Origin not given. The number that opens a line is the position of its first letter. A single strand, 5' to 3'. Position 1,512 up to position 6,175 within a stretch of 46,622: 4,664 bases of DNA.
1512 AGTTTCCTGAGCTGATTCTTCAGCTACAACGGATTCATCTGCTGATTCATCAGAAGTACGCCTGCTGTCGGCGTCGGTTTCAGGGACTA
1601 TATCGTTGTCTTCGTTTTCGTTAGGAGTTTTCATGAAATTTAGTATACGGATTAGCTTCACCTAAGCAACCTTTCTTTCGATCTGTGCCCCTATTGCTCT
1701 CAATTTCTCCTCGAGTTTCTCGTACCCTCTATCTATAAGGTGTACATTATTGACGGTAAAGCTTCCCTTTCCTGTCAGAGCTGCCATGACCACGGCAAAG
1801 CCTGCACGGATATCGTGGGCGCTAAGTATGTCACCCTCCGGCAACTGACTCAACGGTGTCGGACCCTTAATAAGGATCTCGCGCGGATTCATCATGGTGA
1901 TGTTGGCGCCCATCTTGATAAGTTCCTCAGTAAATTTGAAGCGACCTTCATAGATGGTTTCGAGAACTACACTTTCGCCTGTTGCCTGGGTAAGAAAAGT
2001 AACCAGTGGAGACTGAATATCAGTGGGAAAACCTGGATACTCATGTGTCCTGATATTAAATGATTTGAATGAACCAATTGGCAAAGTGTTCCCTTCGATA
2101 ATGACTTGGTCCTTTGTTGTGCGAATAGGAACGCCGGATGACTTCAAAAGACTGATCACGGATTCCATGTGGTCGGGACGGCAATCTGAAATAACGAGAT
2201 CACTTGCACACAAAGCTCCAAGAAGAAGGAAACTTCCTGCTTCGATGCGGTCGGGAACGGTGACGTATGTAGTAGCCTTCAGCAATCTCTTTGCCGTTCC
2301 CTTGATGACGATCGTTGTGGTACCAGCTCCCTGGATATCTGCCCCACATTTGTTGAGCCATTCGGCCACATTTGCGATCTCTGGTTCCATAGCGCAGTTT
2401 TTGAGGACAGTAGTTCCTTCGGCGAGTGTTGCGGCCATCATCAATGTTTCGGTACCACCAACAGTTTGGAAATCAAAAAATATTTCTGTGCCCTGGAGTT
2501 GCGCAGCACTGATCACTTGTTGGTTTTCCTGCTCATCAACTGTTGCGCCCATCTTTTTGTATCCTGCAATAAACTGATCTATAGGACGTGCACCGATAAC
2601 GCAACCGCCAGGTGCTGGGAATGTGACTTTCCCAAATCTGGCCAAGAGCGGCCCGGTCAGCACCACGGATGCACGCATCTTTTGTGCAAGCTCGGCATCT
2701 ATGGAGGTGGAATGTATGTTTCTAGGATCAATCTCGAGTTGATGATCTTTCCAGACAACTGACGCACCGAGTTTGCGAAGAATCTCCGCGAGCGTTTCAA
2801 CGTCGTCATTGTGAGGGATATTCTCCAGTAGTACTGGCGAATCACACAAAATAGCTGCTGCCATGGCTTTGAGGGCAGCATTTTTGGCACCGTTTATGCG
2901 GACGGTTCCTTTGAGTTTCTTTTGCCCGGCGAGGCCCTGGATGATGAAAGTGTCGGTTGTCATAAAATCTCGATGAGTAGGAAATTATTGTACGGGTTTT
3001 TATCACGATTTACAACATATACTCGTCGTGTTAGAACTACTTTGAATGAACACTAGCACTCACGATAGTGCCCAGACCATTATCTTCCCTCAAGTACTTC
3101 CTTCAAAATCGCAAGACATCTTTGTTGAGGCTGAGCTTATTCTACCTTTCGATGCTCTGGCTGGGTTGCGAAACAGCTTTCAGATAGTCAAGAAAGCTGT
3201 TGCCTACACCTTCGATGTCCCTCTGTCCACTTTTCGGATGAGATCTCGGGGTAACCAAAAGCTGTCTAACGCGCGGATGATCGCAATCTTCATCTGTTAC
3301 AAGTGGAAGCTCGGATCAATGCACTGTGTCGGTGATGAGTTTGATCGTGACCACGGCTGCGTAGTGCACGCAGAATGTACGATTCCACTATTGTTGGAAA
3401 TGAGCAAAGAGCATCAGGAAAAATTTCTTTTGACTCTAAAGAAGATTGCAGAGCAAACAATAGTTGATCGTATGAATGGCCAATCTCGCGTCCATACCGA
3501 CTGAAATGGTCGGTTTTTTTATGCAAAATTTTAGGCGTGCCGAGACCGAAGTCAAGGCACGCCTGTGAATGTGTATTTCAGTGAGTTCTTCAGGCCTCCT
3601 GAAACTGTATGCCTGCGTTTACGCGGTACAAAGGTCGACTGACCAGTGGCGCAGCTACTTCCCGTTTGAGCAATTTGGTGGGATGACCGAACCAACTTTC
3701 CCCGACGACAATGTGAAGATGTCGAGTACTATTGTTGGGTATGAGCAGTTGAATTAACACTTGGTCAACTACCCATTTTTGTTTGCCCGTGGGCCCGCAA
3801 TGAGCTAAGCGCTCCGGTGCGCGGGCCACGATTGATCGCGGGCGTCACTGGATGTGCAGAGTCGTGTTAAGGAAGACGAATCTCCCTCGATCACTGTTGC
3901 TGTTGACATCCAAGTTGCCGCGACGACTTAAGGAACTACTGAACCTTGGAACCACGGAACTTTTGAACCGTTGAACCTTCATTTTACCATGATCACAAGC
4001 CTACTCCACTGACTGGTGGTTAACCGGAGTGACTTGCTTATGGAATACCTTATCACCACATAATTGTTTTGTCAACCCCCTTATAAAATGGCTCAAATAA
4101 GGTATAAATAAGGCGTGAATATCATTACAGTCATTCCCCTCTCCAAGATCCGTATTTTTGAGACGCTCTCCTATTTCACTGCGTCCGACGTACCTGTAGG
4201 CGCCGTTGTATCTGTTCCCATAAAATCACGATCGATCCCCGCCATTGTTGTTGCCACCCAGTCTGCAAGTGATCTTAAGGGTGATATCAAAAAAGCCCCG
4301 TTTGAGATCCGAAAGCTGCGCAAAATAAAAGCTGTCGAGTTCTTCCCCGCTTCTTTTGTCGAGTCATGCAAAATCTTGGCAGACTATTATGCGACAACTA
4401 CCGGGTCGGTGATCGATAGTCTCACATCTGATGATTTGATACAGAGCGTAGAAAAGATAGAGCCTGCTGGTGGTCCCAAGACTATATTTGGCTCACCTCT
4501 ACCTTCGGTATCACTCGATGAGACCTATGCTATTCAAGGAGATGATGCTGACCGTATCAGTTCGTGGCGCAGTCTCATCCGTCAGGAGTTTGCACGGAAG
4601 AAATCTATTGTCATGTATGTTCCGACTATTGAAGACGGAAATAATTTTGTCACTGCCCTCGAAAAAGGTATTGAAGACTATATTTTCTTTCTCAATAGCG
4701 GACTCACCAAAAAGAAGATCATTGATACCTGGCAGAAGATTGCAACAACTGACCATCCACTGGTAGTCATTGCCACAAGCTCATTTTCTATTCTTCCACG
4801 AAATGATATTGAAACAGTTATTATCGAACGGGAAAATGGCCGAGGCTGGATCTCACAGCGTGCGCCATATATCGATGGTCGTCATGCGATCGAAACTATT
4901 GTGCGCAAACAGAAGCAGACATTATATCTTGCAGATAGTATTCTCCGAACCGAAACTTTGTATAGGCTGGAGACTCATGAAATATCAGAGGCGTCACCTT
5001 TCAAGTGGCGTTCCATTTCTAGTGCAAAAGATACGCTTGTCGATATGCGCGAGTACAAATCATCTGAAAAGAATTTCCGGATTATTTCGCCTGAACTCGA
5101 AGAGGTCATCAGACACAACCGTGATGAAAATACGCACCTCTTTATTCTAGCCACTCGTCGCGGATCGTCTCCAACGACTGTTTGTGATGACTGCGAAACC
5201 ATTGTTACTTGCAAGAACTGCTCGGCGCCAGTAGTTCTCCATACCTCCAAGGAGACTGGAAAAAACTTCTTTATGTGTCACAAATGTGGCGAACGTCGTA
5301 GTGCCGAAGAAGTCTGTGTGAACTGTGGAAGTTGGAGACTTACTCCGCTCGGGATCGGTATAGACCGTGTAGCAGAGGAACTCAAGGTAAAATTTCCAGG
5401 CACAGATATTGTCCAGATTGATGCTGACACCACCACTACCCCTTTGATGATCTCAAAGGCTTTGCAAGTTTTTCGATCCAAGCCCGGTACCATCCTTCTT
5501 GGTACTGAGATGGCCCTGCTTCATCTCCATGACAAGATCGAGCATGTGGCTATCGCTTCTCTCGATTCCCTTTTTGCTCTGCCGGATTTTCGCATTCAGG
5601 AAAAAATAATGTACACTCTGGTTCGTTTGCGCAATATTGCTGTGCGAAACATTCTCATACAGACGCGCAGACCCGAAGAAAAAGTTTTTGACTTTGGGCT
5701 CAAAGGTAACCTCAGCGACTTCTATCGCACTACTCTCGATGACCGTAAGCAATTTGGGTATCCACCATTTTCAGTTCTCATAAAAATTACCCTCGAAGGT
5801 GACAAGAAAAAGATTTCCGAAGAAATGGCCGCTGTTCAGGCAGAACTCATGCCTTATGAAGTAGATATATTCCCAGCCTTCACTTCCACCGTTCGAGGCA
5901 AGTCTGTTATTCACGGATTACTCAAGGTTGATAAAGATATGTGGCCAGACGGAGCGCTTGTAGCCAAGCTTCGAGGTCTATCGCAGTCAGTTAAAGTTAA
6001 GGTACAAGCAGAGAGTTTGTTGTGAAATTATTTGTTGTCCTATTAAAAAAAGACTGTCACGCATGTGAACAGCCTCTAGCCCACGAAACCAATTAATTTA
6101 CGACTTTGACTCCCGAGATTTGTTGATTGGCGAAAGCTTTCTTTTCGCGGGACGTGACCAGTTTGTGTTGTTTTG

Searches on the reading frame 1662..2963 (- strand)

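Call 95: search_protein_families(library=pfam, proteins=[window:1662-2963:-], max_evalue=0.00001)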
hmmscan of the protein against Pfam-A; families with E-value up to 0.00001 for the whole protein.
window:1662-2963:- (433 aa): 1 family
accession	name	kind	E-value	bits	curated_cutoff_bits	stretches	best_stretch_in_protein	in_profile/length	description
PF00275.25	EPSP_synthase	-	1.7e-81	274.5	22.8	1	13-421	3-417/417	EPSP synthase (3-phosphoshikimate 1-carboxyvinyltransferase)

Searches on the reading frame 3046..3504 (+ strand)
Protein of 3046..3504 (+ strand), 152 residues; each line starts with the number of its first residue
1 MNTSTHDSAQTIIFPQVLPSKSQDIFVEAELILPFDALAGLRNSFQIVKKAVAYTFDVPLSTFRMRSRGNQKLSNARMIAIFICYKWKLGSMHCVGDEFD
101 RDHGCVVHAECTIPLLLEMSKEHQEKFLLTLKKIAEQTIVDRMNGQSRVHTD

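Call 96: search_protein_families(library=pfam, proteins=[window:3046-3504:+], max_evalue=0.01)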
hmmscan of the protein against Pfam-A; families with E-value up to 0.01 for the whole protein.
window:3046-3504:+ (152 aa): 1 family
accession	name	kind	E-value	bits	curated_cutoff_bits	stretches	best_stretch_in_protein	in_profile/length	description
PF08299.17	Bac_DnaA_C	-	5.3e-09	36.4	31.5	1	48-110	4-66/69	Bacterial dnaA protein helix-turn-helix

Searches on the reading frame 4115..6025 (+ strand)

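Call 95: search_protein_families(library=pfam, proteins=[window:4115-6025:+], max_evalue=0.00001)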
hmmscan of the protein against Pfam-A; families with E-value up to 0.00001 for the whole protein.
window:4115-6025:+ (636 aa): 1 family
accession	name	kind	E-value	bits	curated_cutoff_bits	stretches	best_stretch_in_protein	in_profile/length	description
PF17764.6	PriA_3primeBD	-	8.8e-07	29.1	22.7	1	14-101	8-92/96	3'DNA-binding domain (3'BD)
